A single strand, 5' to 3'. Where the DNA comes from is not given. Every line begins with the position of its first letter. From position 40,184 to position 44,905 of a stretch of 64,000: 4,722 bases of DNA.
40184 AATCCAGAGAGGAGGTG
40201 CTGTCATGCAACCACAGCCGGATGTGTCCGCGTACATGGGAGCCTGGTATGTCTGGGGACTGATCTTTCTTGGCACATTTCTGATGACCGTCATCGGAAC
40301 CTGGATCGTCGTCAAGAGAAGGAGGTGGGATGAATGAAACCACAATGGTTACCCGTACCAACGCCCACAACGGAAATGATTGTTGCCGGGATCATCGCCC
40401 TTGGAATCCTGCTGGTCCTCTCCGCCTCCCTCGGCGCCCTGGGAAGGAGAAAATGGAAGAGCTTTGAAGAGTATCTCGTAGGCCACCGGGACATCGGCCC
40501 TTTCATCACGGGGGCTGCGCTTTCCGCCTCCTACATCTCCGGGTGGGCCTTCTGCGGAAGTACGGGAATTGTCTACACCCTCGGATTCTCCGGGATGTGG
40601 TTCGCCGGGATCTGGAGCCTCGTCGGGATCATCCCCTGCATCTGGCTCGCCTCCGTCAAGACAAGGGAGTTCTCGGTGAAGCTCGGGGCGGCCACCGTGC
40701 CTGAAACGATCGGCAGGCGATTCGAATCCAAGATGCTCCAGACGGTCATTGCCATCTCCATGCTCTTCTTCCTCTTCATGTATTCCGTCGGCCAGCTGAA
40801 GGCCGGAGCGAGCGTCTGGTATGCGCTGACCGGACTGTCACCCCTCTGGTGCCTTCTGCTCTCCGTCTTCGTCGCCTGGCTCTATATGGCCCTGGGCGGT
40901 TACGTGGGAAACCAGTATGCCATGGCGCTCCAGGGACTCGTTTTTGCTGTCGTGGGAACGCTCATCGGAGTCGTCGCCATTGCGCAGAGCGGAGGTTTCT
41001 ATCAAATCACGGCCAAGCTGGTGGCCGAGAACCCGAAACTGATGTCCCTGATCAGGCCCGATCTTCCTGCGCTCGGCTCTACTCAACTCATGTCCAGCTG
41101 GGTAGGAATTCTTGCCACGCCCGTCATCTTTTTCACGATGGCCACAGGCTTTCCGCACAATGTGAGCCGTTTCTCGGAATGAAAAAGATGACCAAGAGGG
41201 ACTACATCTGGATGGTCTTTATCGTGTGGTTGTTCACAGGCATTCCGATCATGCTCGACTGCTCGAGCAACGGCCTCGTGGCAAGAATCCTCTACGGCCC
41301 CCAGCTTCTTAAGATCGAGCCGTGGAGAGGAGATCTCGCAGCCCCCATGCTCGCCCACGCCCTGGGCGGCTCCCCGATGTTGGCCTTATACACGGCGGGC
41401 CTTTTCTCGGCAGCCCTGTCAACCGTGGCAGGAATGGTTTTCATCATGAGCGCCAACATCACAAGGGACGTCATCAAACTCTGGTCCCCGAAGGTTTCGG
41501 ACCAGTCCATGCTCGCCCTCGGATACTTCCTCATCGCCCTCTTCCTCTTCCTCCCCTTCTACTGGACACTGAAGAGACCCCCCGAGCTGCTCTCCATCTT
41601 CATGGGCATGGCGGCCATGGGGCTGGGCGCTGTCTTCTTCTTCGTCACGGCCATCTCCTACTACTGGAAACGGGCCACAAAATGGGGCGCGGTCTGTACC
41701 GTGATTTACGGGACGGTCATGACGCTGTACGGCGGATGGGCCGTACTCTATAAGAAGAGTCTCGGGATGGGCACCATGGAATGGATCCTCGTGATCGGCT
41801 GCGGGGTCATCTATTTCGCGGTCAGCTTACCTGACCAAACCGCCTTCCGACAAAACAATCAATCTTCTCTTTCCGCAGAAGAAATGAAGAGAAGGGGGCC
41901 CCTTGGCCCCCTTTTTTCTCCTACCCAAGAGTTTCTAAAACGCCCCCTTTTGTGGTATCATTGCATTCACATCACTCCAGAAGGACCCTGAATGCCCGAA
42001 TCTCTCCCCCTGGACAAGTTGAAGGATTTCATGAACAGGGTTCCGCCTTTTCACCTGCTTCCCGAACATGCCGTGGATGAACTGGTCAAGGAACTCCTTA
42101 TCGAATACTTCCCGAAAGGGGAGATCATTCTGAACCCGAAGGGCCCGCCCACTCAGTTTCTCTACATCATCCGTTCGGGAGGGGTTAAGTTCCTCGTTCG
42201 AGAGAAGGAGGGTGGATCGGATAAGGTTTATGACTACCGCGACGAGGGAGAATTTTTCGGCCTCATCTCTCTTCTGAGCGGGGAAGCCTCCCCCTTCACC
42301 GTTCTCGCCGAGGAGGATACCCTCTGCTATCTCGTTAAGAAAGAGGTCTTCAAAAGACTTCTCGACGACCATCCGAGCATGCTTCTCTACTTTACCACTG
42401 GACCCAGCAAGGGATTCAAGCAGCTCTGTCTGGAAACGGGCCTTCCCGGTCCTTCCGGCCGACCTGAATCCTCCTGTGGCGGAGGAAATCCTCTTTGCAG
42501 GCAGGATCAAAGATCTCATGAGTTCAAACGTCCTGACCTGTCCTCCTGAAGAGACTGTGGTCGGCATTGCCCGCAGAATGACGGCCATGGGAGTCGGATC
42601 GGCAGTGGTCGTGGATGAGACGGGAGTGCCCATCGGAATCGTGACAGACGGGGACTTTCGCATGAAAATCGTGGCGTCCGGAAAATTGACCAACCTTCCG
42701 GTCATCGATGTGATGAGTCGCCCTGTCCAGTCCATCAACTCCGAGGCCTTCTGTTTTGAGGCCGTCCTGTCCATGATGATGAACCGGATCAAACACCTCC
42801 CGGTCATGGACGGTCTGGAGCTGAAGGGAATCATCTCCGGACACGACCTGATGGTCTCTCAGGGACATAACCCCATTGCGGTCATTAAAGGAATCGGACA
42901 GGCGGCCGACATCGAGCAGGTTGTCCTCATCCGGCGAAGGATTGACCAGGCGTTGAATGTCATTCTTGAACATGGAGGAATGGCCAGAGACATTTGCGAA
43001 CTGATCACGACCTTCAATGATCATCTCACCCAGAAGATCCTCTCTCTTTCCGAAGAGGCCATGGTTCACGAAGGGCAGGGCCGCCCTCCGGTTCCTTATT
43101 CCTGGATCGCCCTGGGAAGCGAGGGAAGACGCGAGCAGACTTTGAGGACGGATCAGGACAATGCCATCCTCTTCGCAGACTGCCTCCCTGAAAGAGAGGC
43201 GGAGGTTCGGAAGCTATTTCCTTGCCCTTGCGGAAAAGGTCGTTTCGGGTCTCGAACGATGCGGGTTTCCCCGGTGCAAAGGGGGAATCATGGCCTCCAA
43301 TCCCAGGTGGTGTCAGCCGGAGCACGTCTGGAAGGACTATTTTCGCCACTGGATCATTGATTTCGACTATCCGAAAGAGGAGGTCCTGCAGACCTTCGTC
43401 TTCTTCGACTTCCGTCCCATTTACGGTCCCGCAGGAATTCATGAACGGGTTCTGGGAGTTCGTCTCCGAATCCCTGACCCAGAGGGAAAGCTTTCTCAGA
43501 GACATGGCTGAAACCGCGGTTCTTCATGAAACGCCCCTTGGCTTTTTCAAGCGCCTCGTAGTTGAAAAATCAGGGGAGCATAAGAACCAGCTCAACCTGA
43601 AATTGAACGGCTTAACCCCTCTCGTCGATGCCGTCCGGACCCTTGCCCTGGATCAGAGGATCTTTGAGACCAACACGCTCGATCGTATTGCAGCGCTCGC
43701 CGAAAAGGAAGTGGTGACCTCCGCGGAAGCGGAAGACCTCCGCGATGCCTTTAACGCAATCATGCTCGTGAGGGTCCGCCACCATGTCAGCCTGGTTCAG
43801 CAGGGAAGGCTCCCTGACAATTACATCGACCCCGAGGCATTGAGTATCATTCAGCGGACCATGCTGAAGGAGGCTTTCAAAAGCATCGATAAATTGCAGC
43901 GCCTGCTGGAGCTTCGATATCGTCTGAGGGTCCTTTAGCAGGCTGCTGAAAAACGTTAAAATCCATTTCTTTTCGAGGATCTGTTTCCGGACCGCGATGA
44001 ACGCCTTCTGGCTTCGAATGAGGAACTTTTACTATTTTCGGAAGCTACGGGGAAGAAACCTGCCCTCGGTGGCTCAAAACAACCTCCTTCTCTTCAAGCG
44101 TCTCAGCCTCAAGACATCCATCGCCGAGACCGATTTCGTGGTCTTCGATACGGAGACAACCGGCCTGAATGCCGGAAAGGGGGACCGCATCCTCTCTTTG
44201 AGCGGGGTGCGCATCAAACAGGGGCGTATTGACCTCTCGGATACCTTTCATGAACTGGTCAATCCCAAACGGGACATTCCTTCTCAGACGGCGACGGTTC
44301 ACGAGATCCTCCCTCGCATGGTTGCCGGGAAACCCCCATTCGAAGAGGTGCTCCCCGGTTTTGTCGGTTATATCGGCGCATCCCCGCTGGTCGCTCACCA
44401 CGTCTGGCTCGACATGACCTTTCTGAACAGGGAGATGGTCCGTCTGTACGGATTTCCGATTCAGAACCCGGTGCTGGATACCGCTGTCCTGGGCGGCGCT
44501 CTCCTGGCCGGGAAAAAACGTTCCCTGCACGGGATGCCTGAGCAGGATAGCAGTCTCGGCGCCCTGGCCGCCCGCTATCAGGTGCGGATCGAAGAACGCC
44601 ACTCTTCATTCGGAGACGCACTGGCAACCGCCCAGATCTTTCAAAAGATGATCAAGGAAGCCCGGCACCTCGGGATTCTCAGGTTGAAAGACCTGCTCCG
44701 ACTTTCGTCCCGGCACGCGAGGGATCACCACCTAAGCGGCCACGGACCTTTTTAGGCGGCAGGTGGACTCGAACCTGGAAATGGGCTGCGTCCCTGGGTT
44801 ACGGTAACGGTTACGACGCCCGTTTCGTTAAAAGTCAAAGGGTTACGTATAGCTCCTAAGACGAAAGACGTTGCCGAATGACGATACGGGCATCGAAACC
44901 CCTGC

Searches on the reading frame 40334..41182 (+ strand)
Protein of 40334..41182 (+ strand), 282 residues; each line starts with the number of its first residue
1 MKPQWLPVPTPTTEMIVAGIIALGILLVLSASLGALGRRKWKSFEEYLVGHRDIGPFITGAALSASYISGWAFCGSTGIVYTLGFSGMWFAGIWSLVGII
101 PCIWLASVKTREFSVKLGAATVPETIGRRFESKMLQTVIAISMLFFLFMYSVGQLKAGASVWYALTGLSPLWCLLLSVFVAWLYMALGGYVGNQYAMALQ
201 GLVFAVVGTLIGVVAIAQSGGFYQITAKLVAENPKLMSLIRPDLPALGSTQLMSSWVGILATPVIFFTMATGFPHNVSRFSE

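Call 39: search_protein_families(library=pfam, proteins=[window:40334-41182:+])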
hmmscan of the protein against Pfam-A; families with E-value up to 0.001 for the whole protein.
window:40334-41182:+ (282 aa): 1 family
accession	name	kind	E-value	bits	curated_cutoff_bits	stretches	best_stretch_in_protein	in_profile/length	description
PF00474.23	SSF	-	4.4e-24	85.5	22.8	1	47-280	1-225/406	Sodium:solute symporter family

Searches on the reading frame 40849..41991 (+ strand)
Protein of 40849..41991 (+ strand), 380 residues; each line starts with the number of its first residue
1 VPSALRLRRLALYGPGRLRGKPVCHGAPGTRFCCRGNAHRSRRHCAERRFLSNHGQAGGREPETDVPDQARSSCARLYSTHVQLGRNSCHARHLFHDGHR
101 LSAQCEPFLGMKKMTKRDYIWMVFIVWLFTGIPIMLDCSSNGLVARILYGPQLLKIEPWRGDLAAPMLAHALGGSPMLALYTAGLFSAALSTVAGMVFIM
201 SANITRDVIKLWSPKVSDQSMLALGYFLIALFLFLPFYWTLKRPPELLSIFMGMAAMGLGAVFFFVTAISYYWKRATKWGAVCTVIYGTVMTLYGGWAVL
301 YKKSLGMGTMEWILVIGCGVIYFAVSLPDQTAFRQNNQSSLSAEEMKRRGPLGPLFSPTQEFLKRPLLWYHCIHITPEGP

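Call 39: search_protein_families(library=pfam, proteins=[window:40849-41991:+])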
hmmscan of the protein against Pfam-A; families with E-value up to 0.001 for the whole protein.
window:40849-41991:+ (380 aa): 1 family
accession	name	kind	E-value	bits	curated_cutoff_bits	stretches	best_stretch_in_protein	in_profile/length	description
PF00474.23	SSF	-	1e-11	44.8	22.8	1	152-288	268-406/406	Sodium:solute symporter family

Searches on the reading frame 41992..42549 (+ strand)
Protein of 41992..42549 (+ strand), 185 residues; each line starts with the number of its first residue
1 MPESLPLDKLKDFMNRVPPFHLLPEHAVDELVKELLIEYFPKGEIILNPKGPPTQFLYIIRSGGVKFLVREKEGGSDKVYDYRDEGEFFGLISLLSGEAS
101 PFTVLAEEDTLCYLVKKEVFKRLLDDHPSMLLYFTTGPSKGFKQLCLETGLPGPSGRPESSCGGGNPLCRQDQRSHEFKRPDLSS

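Call 39: search_protein_families(library=pfam, proteins=[window:41992-42549:+])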
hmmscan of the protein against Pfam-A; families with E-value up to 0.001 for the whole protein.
window:41992-42549:+ (185 aa): 1 family
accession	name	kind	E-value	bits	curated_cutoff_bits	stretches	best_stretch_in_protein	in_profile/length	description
PF00027.35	cNMP_binding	-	1.3e-16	60.7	27.5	1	38-127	2-89/89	Cyclic nucleotide-binding domain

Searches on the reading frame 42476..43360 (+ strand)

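Call 39: search_protein_families(library=pfam, proteins=[window:42476-43360:+])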
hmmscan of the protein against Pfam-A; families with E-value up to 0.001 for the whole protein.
window:42476-43360:+ (294 aa): 2 families
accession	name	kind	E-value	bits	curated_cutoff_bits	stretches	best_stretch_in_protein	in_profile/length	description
PF03445.19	DUF294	-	6.2e-23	81.7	21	1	155-244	2-83/138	Putative nucleotidyltransferase DUF294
PF00571.33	CBS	-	4.8e-20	72.1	24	2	11-65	1-55/57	CBS domain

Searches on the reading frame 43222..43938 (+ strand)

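Call 39: search_protein_families(library=pfam, proteins=[window:43222-43938:+])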
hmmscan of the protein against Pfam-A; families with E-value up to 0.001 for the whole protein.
window:43222-43938:+ (238 aa): 2 families
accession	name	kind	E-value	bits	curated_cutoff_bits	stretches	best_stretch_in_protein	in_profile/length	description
PF10335.14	DUF294_C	-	5.4e-48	162.9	22.5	1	90-233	2-145/145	Putative nucleotidyltransferase substrate binding domain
PF08335.16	GlnD_UR_UTase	-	0.00088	19.8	21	0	136-200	37-99/141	GlnD PII-uridylyltransferase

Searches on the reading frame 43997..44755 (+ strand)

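Call 39: search_protein_families(library=pfam, proteins=[window:43997-44755:+])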
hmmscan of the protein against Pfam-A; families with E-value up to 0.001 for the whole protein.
window:43997-44755:+ (252 aa): 1 family
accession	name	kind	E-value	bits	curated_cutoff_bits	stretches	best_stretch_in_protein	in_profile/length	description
PF00929.31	RNase_T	-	3.2e-29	103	24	1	48-215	1-164/164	Exonuclease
